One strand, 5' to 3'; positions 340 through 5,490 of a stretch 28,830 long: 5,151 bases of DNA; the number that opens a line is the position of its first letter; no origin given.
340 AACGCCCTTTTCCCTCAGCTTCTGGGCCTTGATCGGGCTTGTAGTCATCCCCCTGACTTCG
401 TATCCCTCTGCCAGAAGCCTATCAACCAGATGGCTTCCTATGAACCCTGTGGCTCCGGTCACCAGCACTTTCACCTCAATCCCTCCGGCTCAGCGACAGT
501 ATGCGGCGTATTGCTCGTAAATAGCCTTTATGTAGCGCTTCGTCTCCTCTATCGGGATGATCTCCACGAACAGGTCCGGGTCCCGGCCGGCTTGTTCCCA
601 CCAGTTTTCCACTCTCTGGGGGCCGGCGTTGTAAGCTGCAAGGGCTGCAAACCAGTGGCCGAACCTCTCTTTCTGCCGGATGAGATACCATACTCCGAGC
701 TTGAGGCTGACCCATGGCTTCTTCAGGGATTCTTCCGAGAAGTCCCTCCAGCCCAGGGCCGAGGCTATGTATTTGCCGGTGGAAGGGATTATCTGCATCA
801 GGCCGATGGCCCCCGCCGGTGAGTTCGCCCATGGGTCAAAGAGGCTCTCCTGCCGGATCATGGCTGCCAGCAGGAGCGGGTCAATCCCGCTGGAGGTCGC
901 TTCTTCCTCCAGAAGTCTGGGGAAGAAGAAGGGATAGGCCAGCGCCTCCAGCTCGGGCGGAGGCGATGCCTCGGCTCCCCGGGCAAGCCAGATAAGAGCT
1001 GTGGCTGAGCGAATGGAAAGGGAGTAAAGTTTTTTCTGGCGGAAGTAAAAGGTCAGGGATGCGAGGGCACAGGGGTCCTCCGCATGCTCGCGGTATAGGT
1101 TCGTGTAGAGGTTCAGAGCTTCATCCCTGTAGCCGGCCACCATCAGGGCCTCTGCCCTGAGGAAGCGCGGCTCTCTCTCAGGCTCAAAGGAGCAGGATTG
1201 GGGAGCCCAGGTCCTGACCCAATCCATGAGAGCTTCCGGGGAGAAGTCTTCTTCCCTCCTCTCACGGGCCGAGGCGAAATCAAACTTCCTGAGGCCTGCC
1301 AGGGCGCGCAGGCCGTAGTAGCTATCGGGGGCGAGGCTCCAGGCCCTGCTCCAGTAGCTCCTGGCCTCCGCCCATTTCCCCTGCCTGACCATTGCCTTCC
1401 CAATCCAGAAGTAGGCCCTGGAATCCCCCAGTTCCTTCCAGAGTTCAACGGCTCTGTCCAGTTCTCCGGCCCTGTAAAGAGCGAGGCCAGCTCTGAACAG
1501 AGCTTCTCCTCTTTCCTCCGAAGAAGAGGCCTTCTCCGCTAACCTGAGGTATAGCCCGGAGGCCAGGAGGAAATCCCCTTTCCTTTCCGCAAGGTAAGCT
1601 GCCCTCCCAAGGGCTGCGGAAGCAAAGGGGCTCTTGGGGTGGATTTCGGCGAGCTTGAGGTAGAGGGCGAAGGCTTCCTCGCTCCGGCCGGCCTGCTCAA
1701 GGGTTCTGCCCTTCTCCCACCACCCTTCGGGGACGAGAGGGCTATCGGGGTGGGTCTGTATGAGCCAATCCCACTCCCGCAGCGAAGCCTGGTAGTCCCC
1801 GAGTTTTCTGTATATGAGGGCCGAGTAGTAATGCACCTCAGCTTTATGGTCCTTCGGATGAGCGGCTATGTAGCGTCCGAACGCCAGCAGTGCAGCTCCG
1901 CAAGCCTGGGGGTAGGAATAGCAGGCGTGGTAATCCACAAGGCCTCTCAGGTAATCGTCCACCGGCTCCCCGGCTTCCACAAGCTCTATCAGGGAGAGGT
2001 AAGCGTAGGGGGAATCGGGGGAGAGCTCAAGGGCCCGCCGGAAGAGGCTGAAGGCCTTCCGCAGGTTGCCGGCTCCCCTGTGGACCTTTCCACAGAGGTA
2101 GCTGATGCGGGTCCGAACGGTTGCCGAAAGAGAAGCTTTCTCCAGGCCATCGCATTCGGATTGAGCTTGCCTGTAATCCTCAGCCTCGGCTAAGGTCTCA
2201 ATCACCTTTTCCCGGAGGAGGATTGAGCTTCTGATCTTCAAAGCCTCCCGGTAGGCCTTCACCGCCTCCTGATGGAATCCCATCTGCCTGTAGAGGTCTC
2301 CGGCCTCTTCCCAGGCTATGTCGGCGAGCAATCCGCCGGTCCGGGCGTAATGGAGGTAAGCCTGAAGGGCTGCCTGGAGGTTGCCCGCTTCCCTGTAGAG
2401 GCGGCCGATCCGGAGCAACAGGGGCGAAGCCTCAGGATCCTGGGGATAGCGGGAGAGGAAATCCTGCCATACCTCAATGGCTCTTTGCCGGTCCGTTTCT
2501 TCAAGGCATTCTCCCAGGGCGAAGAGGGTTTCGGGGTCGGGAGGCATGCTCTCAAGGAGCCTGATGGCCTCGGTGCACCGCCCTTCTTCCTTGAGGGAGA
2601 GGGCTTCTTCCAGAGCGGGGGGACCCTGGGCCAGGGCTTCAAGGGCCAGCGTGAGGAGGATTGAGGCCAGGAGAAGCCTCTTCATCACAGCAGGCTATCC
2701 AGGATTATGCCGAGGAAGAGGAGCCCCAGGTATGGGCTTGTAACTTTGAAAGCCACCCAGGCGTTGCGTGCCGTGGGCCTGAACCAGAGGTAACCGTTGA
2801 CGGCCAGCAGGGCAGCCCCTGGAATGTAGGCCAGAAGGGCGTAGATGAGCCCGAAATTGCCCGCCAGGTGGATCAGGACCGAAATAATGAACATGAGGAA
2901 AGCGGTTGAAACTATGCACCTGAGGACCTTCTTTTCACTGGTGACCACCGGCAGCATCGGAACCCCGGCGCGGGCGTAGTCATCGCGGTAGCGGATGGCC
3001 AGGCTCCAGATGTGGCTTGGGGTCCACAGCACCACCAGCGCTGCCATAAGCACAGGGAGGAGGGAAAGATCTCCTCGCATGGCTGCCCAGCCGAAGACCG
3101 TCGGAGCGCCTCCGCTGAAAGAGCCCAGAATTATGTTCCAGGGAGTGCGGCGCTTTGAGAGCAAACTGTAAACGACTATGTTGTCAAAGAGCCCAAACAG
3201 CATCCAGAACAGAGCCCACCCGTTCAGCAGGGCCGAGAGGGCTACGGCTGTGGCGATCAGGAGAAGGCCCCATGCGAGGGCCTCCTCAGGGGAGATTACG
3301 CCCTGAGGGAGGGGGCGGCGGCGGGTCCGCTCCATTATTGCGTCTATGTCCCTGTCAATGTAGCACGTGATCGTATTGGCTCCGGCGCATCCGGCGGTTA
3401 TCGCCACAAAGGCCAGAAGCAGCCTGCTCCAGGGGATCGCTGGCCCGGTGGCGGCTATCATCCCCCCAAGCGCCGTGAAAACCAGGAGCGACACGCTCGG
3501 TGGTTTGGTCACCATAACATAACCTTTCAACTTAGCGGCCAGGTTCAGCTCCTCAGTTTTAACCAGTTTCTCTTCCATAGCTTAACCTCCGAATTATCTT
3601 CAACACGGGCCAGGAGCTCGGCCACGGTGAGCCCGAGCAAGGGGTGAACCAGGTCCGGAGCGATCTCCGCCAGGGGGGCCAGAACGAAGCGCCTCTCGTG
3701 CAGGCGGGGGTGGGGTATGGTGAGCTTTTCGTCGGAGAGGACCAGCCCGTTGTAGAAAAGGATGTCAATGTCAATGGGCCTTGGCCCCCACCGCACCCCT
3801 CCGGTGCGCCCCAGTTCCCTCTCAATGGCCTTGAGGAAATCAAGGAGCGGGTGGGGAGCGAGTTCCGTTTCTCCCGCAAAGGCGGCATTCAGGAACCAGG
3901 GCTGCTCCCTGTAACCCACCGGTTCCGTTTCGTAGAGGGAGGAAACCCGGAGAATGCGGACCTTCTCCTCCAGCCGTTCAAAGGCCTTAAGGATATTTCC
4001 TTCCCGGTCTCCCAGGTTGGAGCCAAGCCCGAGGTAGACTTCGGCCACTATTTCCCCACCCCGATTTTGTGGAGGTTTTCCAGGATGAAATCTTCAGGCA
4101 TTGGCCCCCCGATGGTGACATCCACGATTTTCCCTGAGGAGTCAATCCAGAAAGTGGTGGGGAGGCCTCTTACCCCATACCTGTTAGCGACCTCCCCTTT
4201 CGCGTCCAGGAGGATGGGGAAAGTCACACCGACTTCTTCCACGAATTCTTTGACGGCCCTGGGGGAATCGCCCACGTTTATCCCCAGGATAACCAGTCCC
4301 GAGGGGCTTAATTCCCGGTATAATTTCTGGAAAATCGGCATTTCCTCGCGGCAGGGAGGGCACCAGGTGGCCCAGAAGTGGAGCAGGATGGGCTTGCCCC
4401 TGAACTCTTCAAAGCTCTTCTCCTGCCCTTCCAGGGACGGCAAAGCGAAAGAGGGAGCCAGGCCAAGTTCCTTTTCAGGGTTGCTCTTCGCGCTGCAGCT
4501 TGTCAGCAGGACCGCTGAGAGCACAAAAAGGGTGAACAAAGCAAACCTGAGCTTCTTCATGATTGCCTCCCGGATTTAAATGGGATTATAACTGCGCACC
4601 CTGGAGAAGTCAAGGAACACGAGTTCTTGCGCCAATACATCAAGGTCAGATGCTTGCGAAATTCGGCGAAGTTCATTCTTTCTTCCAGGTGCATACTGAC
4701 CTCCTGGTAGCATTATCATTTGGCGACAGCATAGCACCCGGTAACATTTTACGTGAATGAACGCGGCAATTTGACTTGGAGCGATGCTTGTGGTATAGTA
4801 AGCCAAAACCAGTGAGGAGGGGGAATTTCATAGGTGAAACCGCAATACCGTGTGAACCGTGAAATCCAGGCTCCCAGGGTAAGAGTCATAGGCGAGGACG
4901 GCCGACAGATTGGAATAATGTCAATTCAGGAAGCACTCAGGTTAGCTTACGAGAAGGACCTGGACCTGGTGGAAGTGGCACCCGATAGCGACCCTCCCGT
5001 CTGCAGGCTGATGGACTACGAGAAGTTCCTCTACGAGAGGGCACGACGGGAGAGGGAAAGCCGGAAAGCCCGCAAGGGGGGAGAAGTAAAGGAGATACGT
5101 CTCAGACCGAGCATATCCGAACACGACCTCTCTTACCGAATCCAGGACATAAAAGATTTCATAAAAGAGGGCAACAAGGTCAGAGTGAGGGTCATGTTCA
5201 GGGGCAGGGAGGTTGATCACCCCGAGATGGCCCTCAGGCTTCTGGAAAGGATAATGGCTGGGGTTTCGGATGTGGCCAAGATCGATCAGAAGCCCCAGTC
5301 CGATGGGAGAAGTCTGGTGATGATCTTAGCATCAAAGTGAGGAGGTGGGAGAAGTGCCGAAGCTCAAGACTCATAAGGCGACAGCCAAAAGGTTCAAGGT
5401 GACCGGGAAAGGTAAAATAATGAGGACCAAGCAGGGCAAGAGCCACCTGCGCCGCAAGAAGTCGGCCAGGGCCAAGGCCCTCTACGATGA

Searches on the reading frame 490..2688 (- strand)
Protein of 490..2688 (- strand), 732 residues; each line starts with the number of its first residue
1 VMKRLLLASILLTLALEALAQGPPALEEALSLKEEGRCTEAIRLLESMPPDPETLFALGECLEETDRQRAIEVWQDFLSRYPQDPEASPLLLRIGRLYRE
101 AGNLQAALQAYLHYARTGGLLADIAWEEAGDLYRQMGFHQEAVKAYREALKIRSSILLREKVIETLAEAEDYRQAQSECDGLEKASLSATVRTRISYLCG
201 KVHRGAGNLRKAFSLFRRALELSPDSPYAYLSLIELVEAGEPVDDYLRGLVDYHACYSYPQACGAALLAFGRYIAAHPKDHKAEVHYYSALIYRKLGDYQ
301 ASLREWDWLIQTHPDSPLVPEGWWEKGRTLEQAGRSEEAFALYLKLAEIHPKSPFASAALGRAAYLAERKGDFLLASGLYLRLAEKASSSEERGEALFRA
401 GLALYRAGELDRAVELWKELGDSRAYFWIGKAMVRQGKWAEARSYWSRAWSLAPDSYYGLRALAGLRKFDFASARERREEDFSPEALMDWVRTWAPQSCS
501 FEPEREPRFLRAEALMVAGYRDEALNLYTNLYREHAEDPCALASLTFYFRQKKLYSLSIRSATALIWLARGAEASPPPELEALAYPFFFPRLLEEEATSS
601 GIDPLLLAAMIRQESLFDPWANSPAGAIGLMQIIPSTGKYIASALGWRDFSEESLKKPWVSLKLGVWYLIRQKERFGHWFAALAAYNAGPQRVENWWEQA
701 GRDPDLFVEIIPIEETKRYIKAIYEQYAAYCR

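Call 7: search_protein_families(library=pfam, proteins=[window:490-2688:-], max_evalue=0.0001)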
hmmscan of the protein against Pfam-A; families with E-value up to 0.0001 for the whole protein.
window:490-2688:- (732 aa): 17 families
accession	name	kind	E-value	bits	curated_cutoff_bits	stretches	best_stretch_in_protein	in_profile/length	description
PF07719.23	TPR_2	-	1.8e-30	102.9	27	0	125-152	3-30/34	Tetratricopeptide repeat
PF01464.25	SLT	-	4.8e-27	94.3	21.3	1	594-702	4-110/117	Transglycosylase SLT domain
PF13428.12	TPR_14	-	2.8e-25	86.7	23.5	0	320-362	1-43/44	Tetratricopeptide repeat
PF13174.12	TPR_6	-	1.3e-24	85.5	26.3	0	54-83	2-32/33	Tetratricopeptide repeat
PF13432.12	TPR_16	-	1.5e-23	83.3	32.7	1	290-354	4-65/65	Tetratricopeptide repeat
PF13414.12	TPR_11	-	2.1e-18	66.1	26.8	0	130-154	1-25/42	TPR repeat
PF00515.34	TPR_1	-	1.4e-17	63.1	27.8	0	130-153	8-31/34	Tetratricopeptide repeat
PF13424.12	TPR_12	-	3.4e-16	59.6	30.1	0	125-158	5-38/77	Tetratricopeptide repeat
PF13181.12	TPR_8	-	5.2e-15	54.7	25.7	0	125-154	3-32/34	Tetratricopeptide repeat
PF13431.12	TPR_17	-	4.8e-14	51.8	24.4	0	215-233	1-19/34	Tetratricopeptide repeat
PF14559.12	TPR_19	-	4.5e-12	46.6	25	0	205-236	3-34/68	Tetratricopeptide repeat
PF20308.4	TPR-S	-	7.2e-08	33.4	27.6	0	38-151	2-87/102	Tetratricopeptide Repeats-Sensor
PF13176.12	TPR_7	-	7.5e-07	29.2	27.9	0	125-153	1-29/36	Tetratricopeptide repeat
PF22860.2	DUF7017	-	1.4e-06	28.8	27.5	0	95-183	8-98/141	Domain of unknown function (DUF7017)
PF12895.13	ANAPC3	-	1.8e-06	28.6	27.2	0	383-444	11-77/82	Anaphase-promoting complex, cyclosome, subunit 3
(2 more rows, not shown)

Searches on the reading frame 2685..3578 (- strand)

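Call 7: search_protein_families(library=pfam, proteins=[window:2685-3578:-], max_evalue=0.0001)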
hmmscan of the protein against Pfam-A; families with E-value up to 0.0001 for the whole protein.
window:2685-3578:- (297 aa): 1 family
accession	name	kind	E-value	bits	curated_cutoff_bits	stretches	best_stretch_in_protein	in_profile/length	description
PF01040.23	UbiA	-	9.9e-60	202.3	34.2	1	32-278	1-246/250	UbiA prenyltransferase family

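Call 56: search_protein_families(library=ncbifam, proteins=[window:2685-3578:-], max_evalue=0.00001)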
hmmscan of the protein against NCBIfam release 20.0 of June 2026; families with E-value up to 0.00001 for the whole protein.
window:2685-3578:- (297 aa): 20 families
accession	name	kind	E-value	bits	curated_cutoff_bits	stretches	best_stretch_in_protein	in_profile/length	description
NF003349.0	PRK04375.1-2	equivalog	6.1e-80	268.8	246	1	7-296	15-311/318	heme o synthase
TIGR01473.1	cyoE_ctaB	equivalog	8.9e-78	261.9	210.3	1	19-294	2-280/281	heme o synthase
NF003348.0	PRK04375.1-1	equivalog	7.1e-45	153.6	285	1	17-252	3-239/292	heme o synthase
TIGR01474.1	ubiA_proteo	equivalog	2.5e-18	66.6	275.45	1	24-294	11-280/282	4-hydroxybenzoate octaprenyltransferase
NF009521.0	PRK12882.1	equivalog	3.7e-17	62.4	296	1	15-260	3-245/280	geranylgeranylglycerol-phosphate geranylgeranyltransferase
NF009523.0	PRK12884.1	equivalog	7.8e-16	58.1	269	1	15-295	2-277/279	prenyltransferase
NF009522.0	PRK12883.1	equivalog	1e-15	58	353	1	17-252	3-232/279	geranylgeranylglycerol-phosphate geranylgeranyltransferase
NF009524.0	PRK12886.1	equivalog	5.6e-15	55.4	387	1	31-294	23-283/291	prenyltransferase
TIGR01475.1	ubiA_other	subfamily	2.2e-14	53.6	180.8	1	32-294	18-279/282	UbiA-like polyprenyltransferase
NF009526.0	PRK12888.1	equivalog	3.3e-14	53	364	1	28-248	27-247/301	4-hydroxybenzoate octaprenyltransferase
NF009515.0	PRK12874.1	equivalog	7.9e-13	48.4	392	1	44-293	40-285/291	4-hydroxybenzoate polyprenyltransferase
NF041585.1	MqnP_Cj_Hp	exception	1.5e-12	47.6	375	1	46-293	35-278/281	menaquinone biosynthesis prenyltransferase MqnP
NF041586.1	MqnP_DT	exception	1.8e-10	41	430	1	36-258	19-239/277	menaquinone biosynthesis prenyltransferase MqnP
NF041584.1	MqnP_SCO4491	exception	4.6e-09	36.4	420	1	32-256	19-243/285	menaquinone biosynthesis prenyltransferase MqnP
NF005742.0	PRK07566.1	equivalog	7.5e-09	35.1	313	1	17-242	28-261/315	chlorophyll synthase ChlG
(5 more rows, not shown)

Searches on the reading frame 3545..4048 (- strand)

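Call 7: search_protein_families(library=pfam, proteins=[window:3545-4048:-], max_evalue=0.0001)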
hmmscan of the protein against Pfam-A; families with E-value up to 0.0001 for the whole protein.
window:3545-4048:- (167 aa): 1 family
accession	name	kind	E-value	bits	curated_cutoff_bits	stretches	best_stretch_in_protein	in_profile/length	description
PF01288.25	HPPK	-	6e-43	146.4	25.7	1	5-131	1-116/116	7,8-dihydro-6-hydroxymethylpterin-pyrophosphokinase (HPPK)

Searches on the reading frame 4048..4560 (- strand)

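Call 7: search_protein_families(library=pfam, proteins=[window:4048-4560:-], max_evalue=0.0001)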
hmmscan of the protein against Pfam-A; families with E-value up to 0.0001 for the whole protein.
window:4048-4560:- (170 aa): 5 families
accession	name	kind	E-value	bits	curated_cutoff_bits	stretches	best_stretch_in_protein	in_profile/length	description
PF00578.27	AhpC-TSA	-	1.6e-32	112.4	26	1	35-147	5-123/124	AhpC/TSA family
PF08534.16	Redoxin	-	1.7e-28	99.7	26.6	1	35-152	6-135/148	Redoxin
PF13905.12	Thioredoxin_8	-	5.3e-13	49.6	27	1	55-145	1-94/94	Thioredoxin-like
PF00085.26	Thioredoxin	-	1.1e-10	41.9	23.5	1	55-106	18-68/103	Thioredoxin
PF13098.12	Thioredoxin_2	-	6.4e-08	33.3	27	1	55-157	5-99/104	Thioredoxin-like domain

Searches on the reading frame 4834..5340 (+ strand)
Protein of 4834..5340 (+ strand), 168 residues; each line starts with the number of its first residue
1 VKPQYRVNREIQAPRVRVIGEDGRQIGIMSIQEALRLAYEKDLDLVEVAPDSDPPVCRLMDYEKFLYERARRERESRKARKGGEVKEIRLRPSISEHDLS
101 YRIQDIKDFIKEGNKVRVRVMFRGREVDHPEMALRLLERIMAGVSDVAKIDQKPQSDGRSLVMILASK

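Call 7: search_protein_families(library=pfam, proteins=[window:4834-5340:+], max_evalue=0.0001)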
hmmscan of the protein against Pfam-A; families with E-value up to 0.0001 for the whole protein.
window:4834-5340:+ (168 aa): 2 families
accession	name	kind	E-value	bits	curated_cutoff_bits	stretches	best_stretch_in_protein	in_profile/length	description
PF05198.21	IF3_N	-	2.6e-32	111.2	26.9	1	7-75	1-69/70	Translation initiation factor IF-3, N-terminal domain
PF00707.27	IF3_C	-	4.7e-31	107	34.8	1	84-168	2-86/86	Translation initiation factor IF-3, C-terminal domain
